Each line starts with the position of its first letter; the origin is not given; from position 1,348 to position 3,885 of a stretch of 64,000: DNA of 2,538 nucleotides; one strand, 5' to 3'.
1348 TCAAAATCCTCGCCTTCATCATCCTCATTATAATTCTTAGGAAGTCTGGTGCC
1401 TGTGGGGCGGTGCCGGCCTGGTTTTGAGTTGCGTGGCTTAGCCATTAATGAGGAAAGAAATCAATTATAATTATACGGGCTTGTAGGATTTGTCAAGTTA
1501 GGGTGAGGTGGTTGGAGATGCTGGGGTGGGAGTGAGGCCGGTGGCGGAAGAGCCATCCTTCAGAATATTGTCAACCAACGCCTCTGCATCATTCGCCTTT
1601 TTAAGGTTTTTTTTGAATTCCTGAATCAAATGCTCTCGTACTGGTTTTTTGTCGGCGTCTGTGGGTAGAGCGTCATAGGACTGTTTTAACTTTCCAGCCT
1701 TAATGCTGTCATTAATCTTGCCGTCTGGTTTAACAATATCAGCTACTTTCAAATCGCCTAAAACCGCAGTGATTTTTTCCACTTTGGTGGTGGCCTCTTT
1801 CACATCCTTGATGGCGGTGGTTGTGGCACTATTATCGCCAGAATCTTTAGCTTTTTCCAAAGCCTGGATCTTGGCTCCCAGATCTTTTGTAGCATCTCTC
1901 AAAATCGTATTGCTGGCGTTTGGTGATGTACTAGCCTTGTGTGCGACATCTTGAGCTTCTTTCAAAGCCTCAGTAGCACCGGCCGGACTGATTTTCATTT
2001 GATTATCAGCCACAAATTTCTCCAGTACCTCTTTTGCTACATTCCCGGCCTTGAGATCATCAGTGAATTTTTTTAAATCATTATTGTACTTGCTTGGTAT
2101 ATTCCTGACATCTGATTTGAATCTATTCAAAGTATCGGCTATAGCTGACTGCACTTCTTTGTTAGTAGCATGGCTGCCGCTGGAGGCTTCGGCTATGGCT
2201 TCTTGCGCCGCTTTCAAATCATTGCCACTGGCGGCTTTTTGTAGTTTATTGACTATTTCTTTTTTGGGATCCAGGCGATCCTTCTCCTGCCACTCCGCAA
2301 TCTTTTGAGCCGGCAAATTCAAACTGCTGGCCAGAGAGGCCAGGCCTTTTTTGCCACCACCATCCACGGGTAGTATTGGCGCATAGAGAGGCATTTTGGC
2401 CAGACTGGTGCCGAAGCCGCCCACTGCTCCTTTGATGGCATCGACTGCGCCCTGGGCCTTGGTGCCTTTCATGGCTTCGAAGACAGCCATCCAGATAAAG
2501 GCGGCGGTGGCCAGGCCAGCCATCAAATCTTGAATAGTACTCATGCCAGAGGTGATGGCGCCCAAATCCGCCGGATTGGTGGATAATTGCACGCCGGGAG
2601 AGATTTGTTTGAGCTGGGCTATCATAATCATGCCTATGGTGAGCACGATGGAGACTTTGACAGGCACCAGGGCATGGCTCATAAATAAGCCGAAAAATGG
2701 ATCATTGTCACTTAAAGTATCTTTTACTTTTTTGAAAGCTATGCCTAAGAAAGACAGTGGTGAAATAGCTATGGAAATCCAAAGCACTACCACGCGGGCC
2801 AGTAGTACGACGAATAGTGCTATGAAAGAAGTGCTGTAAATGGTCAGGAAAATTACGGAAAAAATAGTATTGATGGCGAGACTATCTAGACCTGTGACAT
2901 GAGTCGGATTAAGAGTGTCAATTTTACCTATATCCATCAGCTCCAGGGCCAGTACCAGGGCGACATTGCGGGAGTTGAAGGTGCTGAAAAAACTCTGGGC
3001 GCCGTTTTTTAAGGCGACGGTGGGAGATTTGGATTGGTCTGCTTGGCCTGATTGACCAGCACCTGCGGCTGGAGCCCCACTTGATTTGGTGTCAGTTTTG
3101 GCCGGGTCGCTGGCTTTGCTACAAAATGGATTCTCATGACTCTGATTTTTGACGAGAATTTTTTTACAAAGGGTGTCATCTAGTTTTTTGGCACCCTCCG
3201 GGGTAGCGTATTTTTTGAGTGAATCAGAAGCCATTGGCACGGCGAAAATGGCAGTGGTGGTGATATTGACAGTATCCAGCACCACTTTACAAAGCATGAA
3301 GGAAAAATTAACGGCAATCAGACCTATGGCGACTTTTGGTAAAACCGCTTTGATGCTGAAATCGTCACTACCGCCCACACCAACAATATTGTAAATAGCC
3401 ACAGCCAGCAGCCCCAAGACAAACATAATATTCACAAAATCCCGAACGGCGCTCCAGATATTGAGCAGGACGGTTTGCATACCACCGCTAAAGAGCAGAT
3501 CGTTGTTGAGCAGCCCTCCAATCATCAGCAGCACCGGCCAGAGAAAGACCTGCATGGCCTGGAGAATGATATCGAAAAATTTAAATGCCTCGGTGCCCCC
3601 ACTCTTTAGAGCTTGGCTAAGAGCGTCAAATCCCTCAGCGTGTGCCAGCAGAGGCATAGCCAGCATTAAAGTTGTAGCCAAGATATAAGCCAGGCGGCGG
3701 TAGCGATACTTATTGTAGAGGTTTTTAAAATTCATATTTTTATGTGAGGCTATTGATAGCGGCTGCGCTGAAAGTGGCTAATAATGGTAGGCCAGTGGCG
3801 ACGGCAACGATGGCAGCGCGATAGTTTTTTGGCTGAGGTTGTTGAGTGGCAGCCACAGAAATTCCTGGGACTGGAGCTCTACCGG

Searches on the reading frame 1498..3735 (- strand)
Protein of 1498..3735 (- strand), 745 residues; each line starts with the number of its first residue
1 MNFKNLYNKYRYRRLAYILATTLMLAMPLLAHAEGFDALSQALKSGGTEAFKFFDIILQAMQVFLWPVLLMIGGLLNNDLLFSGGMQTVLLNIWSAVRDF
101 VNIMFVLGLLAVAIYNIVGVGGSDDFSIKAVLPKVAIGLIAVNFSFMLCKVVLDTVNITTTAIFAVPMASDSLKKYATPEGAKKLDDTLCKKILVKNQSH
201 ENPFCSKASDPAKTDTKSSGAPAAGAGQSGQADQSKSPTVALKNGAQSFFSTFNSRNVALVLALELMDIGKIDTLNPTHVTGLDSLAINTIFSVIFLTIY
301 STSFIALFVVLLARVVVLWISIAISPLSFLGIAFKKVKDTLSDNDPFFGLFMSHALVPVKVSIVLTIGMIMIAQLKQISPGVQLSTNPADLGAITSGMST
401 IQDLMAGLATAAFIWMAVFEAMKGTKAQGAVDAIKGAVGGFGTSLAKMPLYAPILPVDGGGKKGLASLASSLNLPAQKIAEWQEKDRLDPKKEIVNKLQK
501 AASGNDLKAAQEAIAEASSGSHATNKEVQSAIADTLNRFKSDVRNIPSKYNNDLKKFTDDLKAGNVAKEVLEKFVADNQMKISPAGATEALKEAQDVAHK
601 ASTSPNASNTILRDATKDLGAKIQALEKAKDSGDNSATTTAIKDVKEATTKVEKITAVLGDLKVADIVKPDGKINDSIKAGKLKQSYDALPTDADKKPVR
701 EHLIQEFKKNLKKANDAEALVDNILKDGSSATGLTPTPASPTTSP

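Call 48: search_protein_families(library=pfam, proteins=[window:1498-3735:-], max_evalue=0.001)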
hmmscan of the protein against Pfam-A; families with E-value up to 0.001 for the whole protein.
window:1498-3735:- (745 aa): 0 families

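Call 69: find_encoding_contigs(protein=window:1498-3735:-, flank=10000, max_places=6)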
Protein window:1498-3735:- (745 aa): 4 contigs read that carry it; 3 places shown.
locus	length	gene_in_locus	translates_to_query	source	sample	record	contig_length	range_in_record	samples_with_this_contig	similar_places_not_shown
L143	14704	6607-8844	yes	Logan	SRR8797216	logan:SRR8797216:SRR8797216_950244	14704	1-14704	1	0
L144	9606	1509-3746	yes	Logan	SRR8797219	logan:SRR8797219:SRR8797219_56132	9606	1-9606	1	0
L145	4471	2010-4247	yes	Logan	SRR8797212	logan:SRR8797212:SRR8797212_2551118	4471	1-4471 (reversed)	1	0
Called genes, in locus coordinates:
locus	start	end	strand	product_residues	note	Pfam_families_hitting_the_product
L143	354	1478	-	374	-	PF01476:LysM, PF23446:LysM1_NFP_LYK (faint), PF23473:LysM3_LYK4_5 (faint), PF01476:LysM, PF01551:Peptidase_M23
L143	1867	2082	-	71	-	PF01084:Ribosomal_S18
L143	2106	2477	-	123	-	PF01250:Ribosomal_S6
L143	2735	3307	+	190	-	-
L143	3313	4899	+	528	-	-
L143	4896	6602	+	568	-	-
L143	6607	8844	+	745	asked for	-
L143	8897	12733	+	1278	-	-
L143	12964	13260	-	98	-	-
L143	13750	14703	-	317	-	?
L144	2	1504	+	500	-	?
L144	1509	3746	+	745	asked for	-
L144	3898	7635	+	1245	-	-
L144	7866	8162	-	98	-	-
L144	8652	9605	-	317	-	?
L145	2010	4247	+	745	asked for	-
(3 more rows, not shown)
